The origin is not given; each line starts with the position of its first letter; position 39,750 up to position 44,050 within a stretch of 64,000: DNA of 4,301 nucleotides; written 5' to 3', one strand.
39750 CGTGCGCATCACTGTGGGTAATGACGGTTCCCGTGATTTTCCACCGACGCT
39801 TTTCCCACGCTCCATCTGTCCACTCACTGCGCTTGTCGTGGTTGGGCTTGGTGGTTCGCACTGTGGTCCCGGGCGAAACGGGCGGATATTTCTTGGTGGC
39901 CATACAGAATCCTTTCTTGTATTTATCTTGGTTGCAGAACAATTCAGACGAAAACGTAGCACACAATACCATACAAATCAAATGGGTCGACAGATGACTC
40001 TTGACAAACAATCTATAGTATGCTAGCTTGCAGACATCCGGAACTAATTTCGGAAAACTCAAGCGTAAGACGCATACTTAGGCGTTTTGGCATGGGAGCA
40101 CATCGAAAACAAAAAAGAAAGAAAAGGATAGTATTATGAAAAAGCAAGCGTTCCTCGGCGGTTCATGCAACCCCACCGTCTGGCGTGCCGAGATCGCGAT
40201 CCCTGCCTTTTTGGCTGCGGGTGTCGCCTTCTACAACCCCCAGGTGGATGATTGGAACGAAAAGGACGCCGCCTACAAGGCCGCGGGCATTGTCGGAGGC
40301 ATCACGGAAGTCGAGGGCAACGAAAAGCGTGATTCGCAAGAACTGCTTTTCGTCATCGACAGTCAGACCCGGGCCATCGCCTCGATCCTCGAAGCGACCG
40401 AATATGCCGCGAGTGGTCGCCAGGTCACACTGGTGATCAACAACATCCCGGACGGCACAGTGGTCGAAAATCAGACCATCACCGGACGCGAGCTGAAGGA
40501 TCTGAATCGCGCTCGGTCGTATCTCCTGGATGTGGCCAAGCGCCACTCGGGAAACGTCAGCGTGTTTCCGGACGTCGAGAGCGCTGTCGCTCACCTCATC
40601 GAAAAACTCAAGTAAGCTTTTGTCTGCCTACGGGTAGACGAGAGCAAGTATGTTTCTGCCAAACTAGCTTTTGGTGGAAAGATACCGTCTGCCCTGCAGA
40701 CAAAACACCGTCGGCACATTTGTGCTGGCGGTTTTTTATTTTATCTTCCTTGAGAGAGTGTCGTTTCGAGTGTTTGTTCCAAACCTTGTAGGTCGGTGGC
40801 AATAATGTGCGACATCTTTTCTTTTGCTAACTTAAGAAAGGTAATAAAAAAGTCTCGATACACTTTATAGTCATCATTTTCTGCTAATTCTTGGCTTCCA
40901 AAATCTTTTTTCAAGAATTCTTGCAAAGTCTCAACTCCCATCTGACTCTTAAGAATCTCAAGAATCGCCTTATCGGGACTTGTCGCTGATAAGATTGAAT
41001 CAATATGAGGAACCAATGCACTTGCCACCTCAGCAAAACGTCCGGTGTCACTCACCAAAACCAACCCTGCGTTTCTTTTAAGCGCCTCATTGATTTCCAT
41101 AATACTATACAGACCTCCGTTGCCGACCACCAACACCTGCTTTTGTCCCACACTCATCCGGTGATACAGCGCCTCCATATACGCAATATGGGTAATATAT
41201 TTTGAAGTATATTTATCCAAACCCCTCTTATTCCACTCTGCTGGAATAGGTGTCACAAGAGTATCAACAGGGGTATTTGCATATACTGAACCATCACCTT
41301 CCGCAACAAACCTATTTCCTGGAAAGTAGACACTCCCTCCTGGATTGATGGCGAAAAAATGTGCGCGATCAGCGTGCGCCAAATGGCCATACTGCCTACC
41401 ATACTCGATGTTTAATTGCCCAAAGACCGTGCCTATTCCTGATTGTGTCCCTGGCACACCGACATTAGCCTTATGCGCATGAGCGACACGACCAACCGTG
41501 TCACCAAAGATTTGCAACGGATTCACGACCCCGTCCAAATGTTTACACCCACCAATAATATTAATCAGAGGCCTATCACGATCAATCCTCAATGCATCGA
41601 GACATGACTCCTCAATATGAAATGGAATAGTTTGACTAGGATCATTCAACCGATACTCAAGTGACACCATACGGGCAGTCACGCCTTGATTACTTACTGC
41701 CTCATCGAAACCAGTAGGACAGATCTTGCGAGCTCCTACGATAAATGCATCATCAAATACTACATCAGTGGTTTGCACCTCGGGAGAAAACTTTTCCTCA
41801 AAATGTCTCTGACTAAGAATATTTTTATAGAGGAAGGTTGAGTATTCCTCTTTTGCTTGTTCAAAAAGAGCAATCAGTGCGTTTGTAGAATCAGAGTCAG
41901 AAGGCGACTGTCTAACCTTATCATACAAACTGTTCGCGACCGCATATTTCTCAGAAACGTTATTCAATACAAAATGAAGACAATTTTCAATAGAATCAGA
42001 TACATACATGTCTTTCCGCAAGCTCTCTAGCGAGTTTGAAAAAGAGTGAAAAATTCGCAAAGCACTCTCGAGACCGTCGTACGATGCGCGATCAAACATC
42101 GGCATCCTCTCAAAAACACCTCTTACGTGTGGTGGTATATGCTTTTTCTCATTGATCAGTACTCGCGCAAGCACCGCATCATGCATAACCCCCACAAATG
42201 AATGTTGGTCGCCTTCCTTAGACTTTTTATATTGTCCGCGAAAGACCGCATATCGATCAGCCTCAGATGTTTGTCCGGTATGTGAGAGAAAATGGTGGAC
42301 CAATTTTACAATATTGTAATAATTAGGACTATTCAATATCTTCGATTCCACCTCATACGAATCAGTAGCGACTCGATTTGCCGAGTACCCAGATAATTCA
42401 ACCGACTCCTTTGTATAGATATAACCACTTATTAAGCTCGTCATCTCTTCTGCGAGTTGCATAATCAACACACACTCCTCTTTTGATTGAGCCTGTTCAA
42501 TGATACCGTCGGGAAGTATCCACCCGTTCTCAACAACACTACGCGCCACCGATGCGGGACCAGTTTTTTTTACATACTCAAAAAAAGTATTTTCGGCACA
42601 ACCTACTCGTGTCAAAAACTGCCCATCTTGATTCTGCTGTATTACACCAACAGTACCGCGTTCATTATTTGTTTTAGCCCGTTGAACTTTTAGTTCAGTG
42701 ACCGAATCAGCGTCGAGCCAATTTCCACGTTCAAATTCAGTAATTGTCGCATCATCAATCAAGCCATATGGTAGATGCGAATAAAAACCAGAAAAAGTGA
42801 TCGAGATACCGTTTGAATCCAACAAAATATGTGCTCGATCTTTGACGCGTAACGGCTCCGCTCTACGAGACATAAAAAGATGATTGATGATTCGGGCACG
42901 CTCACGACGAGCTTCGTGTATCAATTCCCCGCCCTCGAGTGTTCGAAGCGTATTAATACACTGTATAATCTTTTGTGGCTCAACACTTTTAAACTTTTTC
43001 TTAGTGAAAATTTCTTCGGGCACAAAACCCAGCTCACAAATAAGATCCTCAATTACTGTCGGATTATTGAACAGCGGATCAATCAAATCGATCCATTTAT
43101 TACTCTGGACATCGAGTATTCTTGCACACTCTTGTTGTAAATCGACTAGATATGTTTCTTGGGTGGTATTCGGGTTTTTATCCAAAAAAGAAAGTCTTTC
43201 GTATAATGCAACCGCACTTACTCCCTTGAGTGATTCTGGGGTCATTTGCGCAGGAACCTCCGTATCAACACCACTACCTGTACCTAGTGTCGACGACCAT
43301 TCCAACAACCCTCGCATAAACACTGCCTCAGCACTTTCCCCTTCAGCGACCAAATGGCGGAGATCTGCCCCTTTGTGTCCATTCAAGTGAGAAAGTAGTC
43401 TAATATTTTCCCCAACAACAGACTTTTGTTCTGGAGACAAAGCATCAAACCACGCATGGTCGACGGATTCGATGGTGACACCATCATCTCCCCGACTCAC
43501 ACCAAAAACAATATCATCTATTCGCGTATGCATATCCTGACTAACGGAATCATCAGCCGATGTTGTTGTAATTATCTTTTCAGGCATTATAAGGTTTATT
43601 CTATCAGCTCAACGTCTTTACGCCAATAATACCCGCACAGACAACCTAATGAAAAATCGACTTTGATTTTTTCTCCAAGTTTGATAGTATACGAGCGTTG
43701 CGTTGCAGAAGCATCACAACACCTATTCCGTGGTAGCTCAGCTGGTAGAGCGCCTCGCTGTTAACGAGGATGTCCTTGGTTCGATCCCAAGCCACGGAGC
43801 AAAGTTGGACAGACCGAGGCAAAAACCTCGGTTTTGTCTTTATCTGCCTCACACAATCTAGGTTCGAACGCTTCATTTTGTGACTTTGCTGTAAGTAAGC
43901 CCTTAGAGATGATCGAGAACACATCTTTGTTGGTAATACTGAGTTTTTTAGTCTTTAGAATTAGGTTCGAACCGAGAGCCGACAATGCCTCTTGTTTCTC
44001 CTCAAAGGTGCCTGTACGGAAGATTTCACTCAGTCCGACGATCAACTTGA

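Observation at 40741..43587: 948-aa protein with C-terminal SLOG/LOG-like Rossmannoid domain: candidate nucleotide-sensing or nucleotide-processing conflict protein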

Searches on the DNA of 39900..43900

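Call 110: search_rna_families(source=window, start=39900, end=43900, threshold=evalue, max_evalue=1)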
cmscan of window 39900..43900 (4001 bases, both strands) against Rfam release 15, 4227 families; matches with E-value up to 1: 4.
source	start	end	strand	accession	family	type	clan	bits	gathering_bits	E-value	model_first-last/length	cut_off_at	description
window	43727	43799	+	RF00005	tRNA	Gene; tRNA;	CL00001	67.4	29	1e-13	1-71/71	no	tRNA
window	40687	40739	+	RF02676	Esr41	Gene; sRNA;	-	24.7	102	0.13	1-74/74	no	Enterohemorrhagic E. coli sRNA 41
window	42705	42763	-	RF00287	SNORD44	Gene; snRNA; snoRNA; CD-box;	CL00060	23.5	40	0.12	1-61/61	no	Small nucleolar RNA SNORD44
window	40672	40739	+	RF02399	NsiR1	Gene; sRNA;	-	21.7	39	0.45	1-60/60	no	Nitrogen stress-induced RNA 1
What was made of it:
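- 40616..40740 (.): 125-bp tail-to-tail spacer with terminator-like hairpins for both genes. Rfam finds nothing above the gathering score (call 110).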
